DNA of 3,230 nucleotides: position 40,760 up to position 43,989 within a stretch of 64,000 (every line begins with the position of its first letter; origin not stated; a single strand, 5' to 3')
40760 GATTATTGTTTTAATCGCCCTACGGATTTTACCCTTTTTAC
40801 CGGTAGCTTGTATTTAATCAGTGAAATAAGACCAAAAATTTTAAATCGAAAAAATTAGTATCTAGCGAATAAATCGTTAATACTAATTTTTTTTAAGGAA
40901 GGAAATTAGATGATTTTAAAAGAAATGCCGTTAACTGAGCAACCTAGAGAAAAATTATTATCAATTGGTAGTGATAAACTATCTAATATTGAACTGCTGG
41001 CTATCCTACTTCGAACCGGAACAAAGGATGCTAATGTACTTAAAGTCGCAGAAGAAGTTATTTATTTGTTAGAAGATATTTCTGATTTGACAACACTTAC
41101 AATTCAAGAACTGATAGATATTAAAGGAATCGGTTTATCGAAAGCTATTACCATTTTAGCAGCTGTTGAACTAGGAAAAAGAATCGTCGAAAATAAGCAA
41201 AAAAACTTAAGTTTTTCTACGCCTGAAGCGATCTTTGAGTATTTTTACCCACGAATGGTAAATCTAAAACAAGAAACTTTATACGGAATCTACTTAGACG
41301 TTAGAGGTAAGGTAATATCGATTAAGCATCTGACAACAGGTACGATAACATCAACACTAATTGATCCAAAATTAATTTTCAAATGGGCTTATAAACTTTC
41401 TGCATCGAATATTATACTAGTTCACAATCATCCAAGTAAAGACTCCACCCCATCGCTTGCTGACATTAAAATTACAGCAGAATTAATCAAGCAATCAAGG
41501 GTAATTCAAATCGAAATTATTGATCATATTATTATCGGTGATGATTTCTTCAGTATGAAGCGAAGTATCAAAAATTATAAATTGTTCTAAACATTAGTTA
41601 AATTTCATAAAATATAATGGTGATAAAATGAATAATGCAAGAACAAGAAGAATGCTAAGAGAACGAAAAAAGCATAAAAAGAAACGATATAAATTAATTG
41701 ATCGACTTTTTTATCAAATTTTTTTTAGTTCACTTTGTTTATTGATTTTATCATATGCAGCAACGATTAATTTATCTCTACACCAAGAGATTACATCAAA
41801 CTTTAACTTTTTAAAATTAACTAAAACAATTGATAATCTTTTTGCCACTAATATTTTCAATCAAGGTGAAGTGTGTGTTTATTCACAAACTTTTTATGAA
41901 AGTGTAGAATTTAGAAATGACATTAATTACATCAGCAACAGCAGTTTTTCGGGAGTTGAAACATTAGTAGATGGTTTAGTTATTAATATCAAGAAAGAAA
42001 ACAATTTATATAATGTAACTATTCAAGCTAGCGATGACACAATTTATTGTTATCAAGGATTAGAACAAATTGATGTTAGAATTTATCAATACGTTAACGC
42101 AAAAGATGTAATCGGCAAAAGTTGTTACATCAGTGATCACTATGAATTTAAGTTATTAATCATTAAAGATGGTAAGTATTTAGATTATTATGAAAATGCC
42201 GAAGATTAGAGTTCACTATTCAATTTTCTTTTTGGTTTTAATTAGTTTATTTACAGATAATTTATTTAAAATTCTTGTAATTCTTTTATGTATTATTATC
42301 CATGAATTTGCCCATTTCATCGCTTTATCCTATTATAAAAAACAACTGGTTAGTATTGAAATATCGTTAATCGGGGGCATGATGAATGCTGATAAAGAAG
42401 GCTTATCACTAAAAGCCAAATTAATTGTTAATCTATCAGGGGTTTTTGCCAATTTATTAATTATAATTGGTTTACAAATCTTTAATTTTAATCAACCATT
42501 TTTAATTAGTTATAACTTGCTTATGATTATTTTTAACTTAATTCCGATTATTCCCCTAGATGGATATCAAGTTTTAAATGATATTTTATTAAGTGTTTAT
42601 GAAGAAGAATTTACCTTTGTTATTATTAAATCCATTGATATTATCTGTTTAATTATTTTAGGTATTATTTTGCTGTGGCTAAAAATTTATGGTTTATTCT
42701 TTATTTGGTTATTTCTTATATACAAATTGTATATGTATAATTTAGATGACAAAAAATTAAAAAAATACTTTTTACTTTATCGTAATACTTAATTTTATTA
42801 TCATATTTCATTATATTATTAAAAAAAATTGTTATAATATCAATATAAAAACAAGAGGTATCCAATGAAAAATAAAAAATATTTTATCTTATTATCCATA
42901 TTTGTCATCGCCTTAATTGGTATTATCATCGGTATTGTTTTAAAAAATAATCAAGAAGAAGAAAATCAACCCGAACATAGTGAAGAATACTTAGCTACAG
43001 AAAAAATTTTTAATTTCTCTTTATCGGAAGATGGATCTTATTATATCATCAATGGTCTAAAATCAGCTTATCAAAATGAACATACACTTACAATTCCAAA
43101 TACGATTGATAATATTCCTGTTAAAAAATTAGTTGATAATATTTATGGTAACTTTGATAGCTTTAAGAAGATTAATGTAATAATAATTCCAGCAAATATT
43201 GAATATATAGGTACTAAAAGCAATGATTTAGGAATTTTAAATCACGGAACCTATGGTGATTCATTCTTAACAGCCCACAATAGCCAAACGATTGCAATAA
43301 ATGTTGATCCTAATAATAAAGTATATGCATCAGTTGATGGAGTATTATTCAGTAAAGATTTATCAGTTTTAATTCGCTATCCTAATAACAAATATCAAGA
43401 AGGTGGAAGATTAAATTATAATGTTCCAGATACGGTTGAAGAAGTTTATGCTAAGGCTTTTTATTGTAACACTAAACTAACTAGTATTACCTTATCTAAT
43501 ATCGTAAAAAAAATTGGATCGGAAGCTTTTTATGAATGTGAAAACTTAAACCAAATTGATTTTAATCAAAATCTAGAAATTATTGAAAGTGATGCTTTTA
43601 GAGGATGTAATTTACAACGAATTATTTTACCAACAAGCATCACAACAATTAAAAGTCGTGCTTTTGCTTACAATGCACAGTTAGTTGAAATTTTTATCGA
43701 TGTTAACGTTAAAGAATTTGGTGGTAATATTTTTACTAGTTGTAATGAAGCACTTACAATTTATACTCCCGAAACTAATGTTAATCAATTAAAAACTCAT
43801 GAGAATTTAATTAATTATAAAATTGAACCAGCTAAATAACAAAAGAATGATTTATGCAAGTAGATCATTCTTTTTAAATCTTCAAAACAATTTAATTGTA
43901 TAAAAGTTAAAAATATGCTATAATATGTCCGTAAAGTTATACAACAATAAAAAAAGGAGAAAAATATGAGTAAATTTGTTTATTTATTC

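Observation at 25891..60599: Dispersed sigmaE-type cortex/sporulation regulon with vegetative shape and division neighbours missing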

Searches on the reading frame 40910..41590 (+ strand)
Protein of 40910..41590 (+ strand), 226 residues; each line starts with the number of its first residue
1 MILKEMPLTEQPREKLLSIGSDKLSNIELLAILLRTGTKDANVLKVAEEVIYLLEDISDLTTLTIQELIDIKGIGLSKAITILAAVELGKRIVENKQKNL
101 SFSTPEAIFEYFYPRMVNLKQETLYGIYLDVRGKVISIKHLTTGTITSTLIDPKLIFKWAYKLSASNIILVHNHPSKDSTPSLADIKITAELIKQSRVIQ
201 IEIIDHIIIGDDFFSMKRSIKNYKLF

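Call 4: search_protein_families(library=ncbifam, proteins=[window:40910-41590:+])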
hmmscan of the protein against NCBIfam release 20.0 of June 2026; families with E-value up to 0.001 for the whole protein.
window:40910-41590:+ (226 aa): 2 families
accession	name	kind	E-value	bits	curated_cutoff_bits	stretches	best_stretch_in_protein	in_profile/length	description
NF000642.1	PRK00024.1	equivalog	3.5e-62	209.8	180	1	13-218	1-208/212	RadC family protein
TIGR00608.1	radc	subfamily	1.8e-58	197.9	133.85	1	11-217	1-213/218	RadC family protein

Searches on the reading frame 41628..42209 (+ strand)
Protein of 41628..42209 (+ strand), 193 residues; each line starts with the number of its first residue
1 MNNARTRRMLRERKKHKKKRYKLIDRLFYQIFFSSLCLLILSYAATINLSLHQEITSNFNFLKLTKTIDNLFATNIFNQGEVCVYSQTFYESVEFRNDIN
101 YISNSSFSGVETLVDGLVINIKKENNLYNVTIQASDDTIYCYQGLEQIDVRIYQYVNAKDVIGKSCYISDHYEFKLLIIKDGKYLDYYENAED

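Call 4: search_protein_families(library=ncbifam, proteins=[window:41628-42209:+])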
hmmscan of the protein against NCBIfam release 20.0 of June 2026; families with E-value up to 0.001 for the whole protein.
window:41628-42209:+ (193 aa): 0 families

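Call 16: search_protein_families(library=pfam, proteins=[window:41628-42209:+], max_evalue=0.01)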
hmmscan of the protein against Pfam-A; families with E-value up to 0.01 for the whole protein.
window:41628-42209:+ (193 aa): 1 family
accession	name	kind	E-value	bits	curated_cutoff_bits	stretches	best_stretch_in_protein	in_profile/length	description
PF01551.29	Peptidase_M23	-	4.2e-05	24.1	28.7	1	110-165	16-72/96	Peptidase family M23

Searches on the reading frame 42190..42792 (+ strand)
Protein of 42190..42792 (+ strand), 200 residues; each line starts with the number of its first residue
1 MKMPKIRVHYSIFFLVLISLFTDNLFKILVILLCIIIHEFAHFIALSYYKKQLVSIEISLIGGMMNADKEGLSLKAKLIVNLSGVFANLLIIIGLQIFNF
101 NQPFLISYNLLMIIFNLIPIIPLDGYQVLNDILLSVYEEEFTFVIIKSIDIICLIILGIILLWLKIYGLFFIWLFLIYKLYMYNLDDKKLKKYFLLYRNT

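Call 4: search_protein_families(library=ncbifam, proteins=[window:42190-42792:+])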
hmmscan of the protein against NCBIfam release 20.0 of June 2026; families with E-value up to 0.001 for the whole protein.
window:42190-42792:+ (200 aa): 2 families
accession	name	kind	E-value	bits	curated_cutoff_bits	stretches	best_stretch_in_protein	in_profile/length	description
NF058609.1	RiPP_HExxH_LiaK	equivalog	0.00012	21.9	225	1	27-162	94-244/246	YydH/LiaK family epipeptide maturation metalloprotease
NF041824.1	daptide_HExxH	equivalog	0.00065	18.9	300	0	108-132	259-283/379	daptide biosynthesis intramembrane metalloprotease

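Call 16: search_protein_families(library=pfam, proteins=[window:42190-42792:+], max_evalue=0.01)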
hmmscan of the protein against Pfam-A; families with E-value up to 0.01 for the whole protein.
window:42190-42792:+ (200 aa): 1 family
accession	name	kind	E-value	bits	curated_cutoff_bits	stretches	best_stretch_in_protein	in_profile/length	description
PF02163.28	Peptidase_M50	-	2.5e-09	37.2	27.2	2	104-137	165-198/221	Peptidase family M50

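Call 62: search_solved_structures(query=window:42190-42792:+, max_evalue=0.01, show_alignments=1)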
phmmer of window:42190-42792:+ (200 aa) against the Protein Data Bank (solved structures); distinct sequences matched with E-value up to 0.01: 3.
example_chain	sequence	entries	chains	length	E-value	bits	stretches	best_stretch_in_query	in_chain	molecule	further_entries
8vjl_A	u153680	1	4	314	1.5e-05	28.3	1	5-180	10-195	Stage IV sporulation protein FB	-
3b4r_A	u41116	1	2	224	2.3e-05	27.7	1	6-181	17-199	Putative zinc metalloprotease MJ0392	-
8vjm_A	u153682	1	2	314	4e-05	26.9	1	5-180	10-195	Stage IV sporulation protein FB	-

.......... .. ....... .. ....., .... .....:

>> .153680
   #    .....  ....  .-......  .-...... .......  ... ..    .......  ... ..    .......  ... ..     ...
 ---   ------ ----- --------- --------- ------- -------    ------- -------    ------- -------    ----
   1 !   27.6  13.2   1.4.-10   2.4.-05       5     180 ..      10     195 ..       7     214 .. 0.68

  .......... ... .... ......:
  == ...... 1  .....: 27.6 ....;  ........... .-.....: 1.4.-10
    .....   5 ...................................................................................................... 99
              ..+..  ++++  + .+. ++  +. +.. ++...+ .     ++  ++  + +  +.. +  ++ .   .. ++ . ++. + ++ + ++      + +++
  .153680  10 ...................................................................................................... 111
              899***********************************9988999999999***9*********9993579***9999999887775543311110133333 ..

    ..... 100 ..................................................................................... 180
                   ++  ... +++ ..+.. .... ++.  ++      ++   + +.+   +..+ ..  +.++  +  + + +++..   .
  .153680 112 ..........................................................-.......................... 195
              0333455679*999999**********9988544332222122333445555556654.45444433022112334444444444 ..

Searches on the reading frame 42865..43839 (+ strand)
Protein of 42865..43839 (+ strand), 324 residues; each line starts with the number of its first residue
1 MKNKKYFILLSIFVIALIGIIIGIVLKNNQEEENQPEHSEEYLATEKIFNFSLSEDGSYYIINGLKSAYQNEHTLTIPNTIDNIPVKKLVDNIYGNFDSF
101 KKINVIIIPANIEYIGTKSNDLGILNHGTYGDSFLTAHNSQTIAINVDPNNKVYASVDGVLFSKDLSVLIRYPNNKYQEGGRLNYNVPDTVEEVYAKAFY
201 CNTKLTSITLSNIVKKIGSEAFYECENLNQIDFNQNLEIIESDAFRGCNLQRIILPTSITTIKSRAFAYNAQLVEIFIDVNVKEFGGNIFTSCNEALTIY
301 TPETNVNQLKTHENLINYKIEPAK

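Call 4: search_protein_families(library=ncbifam, proteins=[window:42865-43839:+])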
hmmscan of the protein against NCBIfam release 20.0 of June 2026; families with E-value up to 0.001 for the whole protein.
window:42865-43839:+ (324 aa): 1 family
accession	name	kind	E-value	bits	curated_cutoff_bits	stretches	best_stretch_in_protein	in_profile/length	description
NF047961.1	adhesin_HupY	equivalog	1.6e-10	39.8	1250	1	201-294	184-276/978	leucine-rich repeat adhesin HupY/LrrG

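Call 16: search_protein_families(library=pfam, proteins=[window:42865-43839:+], max_evalue=0.01)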
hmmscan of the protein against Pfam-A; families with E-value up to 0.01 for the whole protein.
window:42865-43839:+ (324 aa): 2 families
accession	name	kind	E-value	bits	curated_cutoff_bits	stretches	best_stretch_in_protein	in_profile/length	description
PF13306.12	LRR_5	-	1.6e-26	93.1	27.7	1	193-309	2-115/127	BspA type Leucine rich repeat region (6 copies)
PF13855.12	LRR_8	-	4.9e-06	26.7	27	1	205-255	3-56/61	Leucine rich repeat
